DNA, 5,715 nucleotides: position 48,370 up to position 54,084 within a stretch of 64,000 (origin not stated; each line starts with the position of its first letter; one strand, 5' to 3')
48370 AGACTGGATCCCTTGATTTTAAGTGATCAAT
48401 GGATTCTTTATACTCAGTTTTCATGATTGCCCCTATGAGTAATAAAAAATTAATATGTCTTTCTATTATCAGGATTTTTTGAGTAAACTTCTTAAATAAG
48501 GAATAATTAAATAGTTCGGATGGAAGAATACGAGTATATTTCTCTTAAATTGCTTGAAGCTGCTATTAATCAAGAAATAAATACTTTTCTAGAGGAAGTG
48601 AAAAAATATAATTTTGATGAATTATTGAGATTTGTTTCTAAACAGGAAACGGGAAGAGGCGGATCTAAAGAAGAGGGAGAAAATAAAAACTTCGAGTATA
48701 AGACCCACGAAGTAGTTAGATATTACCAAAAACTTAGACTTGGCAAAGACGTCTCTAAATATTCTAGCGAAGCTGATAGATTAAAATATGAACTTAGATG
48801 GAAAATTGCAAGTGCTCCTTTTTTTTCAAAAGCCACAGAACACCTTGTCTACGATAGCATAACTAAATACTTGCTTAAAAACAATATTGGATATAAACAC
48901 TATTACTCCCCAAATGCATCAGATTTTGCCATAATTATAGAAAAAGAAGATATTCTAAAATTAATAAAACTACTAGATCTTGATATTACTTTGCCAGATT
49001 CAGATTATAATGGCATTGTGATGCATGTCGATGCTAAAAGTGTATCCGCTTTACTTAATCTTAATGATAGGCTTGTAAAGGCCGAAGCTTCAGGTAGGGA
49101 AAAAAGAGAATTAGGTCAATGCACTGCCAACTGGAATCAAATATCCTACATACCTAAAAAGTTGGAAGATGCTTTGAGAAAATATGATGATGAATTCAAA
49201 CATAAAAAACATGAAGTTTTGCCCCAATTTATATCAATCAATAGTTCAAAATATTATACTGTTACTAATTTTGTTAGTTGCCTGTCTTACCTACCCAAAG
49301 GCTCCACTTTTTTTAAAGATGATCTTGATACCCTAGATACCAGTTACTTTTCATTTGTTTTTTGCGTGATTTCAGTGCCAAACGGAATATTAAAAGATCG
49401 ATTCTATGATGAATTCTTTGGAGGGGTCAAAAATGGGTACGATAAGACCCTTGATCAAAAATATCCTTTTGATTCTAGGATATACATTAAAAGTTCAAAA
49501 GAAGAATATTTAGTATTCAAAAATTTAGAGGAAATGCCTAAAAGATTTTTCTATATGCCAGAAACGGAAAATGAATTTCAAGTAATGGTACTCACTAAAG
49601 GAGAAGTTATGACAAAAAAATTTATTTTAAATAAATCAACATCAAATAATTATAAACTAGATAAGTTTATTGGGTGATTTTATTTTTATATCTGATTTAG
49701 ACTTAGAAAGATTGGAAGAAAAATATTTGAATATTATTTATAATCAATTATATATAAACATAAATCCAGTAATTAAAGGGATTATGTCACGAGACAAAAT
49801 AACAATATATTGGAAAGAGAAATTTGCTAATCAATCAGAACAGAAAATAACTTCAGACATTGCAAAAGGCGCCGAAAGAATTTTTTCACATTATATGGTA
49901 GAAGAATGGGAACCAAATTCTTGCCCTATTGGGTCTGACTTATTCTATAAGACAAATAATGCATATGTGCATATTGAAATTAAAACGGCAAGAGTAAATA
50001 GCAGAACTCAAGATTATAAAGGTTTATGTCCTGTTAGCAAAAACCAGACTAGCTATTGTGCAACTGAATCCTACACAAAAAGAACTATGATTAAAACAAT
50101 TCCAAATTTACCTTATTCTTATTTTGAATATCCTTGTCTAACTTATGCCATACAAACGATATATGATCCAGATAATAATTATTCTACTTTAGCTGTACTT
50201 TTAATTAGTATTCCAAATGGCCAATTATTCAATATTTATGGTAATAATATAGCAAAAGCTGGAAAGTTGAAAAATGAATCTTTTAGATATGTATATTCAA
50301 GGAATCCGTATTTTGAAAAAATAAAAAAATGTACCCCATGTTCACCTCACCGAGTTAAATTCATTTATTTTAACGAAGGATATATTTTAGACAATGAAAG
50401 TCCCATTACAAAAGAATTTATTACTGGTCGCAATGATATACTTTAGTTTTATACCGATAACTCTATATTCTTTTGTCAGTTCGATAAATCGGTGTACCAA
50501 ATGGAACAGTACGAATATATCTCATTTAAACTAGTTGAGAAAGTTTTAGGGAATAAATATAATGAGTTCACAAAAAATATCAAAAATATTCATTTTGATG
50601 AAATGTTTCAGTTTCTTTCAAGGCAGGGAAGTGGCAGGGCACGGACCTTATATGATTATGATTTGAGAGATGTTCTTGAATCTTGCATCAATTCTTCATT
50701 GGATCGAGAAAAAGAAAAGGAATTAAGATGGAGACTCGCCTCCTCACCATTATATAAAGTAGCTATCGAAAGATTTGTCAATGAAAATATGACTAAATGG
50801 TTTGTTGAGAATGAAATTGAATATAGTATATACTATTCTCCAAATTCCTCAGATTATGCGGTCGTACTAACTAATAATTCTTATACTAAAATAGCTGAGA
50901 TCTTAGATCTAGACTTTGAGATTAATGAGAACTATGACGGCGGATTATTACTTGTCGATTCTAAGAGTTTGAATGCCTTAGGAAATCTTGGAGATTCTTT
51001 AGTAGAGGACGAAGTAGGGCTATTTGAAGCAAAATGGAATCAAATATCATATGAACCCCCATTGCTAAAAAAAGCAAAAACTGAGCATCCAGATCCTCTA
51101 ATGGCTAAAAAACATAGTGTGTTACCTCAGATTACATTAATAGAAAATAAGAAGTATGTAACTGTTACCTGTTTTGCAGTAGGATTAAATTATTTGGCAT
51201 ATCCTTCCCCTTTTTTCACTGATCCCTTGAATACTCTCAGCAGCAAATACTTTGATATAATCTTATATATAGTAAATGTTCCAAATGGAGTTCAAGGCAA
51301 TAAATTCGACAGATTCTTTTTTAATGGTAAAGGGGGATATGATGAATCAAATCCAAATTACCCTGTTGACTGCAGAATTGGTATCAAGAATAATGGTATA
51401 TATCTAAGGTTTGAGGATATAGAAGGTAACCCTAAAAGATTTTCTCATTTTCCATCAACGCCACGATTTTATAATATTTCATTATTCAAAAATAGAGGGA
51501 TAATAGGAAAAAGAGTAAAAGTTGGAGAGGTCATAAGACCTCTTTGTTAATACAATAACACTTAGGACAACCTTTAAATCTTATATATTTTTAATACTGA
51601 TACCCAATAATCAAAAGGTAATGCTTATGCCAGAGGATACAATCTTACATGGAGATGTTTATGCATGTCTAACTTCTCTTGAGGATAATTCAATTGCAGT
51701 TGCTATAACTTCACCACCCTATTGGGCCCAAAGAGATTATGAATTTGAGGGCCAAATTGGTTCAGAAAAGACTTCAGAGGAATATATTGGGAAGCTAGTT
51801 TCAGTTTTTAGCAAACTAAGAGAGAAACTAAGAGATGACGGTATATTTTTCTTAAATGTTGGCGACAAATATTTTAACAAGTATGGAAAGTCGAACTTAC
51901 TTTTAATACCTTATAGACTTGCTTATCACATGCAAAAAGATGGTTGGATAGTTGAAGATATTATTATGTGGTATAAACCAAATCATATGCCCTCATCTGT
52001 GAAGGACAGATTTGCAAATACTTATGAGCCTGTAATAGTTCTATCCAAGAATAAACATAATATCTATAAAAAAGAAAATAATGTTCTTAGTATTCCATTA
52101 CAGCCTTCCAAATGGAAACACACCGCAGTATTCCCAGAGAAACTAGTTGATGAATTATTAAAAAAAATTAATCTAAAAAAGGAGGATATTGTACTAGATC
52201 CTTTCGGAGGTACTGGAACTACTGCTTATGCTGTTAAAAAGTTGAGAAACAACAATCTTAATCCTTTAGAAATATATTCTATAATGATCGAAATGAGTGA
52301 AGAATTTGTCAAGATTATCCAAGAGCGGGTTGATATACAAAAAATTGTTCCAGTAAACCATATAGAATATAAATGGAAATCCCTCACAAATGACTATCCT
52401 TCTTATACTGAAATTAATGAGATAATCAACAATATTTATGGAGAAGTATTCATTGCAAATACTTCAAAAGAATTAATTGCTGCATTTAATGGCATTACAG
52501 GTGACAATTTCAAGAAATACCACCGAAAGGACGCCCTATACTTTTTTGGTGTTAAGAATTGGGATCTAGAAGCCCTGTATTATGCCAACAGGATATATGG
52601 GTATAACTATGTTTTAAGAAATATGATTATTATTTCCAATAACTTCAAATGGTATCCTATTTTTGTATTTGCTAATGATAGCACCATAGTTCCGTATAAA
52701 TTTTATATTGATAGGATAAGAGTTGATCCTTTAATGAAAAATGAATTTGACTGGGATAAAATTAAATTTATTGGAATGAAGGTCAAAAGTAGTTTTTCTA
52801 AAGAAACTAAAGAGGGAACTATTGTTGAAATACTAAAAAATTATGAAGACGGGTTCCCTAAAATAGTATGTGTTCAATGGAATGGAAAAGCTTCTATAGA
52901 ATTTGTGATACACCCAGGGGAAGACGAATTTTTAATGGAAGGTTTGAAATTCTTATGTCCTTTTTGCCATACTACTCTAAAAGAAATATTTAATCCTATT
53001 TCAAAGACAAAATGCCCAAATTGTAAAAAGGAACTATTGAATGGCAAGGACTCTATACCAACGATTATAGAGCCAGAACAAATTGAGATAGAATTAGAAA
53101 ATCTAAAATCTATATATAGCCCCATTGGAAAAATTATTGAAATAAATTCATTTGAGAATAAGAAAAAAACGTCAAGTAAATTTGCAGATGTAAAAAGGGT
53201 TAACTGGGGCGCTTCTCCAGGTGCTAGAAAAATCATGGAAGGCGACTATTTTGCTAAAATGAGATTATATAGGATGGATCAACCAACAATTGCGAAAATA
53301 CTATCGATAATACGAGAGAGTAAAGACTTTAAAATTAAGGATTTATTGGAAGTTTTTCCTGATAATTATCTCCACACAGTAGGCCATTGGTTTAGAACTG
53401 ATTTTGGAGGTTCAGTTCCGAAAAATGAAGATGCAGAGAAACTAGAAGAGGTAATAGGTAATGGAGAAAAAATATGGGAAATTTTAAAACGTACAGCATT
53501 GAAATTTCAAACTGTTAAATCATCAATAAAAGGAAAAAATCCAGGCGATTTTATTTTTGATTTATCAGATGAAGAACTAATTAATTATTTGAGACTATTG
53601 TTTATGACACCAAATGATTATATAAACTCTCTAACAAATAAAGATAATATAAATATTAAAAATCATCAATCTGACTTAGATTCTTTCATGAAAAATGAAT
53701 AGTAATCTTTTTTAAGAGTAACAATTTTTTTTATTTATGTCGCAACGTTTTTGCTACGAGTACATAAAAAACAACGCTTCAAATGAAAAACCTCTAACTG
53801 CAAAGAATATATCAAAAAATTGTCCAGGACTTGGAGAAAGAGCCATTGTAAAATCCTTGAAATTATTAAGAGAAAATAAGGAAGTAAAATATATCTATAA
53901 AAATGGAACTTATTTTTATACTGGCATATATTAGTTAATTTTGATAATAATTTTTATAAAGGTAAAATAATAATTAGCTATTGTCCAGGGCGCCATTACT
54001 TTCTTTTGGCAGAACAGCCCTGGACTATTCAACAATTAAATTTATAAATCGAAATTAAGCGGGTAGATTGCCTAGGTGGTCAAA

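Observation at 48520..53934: Candidate novel R-M-like defense operon: three paralogous nuclease-fold proteins, a long amino-methyltransferase and a small gene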

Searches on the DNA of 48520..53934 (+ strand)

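Call 59: search_dna_similar(query=window:48520-53934:+, collection=plasmids, mode=distant)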
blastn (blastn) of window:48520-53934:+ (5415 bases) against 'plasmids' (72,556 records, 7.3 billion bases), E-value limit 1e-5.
Records with a match: 1; places in all: 1; records where one place covers at least 80% of the query: 0.
Best place of each record, by identity: 60-80% 1.
By first word of the organism name: Picrophilus 1.
By predicted mobility (MOB-suite, as given by PLSDB): non-mobilizable 1.
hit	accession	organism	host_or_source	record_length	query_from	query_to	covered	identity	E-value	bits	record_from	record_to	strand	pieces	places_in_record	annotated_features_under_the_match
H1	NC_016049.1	Picrophilus oshimae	-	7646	3167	3521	7%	68.0%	1e-20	112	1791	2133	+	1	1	site-specific DNA-methyltransferase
